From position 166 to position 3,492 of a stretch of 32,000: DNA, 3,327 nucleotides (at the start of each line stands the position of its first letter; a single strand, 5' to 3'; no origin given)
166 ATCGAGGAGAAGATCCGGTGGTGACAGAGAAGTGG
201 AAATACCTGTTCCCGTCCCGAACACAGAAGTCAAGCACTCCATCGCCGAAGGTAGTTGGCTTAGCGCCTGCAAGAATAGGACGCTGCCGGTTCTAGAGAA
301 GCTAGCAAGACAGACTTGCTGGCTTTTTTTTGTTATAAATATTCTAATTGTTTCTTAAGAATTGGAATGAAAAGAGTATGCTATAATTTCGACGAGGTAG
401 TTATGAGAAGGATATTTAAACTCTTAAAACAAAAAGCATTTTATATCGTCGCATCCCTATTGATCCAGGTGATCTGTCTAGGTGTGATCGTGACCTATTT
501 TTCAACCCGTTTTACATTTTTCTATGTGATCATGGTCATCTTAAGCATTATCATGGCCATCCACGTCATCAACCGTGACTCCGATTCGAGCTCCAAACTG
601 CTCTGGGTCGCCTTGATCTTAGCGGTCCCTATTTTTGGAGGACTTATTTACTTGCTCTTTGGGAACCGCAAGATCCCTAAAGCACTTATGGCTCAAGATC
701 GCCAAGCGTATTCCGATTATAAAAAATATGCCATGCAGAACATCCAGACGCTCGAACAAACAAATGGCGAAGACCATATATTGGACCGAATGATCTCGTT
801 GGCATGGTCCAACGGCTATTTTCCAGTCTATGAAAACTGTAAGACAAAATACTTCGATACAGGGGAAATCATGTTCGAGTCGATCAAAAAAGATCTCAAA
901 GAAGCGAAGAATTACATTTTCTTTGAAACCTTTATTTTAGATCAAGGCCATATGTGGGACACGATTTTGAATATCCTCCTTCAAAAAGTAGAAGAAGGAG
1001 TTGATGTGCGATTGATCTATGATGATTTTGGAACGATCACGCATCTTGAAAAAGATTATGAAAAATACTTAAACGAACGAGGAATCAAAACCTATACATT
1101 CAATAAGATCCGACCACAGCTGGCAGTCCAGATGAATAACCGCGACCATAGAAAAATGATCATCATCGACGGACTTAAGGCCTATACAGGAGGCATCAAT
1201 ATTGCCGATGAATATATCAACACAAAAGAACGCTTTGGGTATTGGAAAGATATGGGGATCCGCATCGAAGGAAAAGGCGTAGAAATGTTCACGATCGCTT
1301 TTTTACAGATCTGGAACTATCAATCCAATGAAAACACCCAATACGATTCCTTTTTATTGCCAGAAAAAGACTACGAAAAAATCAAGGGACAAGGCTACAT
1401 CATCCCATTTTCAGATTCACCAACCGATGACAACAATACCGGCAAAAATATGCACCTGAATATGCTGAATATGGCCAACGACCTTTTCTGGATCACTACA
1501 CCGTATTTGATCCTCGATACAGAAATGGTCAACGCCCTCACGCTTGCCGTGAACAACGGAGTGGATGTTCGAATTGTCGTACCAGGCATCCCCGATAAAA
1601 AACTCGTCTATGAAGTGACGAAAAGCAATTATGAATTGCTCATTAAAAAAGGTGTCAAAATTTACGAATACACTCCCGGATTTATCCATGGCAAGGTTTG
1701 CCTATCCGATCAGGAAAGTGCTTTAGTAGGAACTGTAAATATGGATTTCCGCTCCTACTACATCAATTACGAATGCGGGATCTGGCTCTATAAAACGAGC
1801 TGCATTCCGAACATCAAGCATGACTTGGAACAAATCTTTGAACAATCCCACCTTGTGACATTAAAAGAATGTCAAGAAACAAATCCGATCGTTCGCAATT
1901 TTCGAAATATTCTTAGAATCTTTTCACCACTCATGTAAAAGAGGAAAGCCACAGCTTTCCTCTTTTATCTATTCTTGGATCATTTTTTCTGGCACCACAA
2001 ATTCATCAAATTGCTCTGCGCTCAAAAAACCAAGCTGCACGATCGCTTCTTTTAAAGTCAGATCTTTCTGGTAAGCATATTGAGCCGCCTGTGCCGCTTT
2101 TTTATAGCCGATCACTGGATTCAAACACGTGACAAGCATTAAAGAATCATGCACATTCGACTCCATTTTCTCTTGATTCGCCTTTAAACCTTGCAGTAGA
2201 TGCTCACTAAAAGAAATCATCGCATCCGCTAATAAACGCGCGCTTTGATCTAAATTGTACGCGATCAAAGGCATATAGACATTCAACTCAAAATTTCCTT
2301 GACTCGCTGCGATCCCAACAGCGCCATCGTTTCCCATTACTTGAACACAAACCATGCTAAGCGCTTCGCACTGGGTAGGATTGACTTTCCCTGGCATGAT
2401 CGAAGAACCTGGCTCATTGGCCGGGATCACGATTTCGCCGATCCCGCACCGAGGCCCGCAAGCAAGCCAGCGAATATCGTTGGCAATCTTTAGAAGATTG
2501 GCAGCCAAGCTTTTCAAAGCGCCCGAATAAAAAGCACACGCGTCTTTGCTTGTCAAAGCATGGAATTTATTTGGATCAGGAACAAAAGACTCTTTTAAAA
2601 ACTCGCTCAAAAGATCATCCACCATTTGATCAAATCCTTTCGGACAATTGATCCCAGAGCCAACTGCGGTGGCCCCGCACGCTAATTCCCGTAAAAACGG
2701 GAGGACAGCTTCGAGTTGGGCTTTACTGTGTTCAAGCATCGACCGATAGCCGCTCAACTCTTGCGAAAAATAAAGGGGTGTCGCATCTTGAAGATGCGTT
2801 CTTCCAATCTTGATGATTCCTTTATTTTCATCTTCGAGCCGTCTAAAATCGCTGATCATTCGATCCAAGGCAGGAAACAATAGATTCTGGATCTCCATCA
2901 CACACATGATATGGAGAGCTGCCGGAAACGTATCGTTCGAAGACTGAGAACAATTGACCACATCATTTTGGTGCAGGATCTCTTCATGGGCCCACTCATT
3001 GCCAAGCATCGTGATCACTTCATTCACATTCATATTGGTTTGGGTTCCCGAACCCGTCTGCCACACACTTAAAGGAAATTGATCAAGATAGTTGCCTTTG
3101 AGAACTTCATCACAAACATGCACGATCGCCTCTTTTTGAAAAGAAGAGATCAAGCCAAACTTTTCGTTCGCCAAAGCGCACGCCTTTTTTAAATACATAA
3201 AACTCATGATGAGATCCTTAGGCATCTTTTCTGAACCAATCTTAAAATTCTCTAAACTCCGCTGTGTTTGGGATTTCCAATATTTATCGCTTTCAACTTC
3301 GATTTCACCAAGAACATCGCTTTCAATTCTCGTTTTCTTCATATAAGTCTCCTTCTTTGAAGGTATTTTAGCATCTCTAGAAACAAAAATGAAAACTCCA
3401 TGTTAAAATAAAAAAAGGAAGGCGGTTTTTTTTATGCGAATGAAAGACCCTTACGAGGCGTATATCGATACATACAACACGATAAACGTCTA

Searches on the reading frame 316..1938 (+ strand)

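Call 16: search_protein_families(library=pfam, proteins=[window:316-1938:+], max_evalue=0.00001)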
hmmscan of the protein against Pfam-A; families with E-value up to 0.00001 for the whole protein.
window:316-1938:+ (540 aa): 3 families
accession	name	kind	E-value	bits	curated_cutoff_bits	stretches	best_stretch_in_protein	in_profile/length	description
PF13091.12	PLDc_2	-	1e-37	129.3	27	2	382-510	3-130/132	PLD-like domain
PF13396.11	PLDc_N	-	4.6e-14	52.5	23.3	1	75-116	1-41/42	Phospholipase_D-nuclease N-terminal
PF00614.28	PLDc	-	2.4e-10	40.4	21.9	0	273-300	1-28/28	Phospholipase D Active site motif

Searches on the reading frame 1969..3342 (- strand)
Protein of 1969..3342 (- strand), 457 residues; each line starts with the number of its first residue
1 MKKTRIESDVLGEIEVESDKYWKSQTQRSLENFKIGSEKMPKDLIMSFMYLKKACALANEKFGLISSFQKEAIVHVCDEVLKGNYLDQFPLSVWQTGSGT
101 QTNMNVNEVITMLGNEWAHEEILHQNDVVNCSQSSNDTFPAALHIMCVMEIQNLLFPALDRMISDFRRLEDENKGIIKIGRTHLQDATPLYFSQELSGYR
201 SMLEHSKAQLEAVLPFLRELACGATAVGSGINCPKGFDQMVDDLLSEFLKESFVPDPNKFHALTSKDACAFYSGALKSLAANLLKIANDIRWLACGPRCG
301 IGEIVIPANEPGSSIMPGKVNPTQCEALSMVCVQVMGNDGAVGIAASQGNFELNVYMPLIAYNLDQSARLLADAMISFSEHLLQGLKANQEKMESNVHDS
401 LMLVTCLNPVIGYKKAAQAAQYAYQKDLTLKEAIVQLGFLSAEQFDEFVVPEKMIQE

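Call 16: search_protein_families(library=pfam, proteins=[window:1969-3342:-], max_evalue=0.00001)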
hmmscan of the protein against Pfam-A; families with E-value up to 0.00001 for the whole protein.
window:1969-3342:- (457 aa): 2 families
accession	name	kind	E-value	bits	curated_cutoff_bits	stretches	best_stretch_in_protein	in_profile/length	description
PF00206.25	Lyase_1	-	3.5e-97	326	27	1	12-337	1-312/312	Lyase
PF10415.14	FumaraseC_C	-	5.4e-21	75.2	32.5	1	403-455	1-53/54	Fumarase C C-terminus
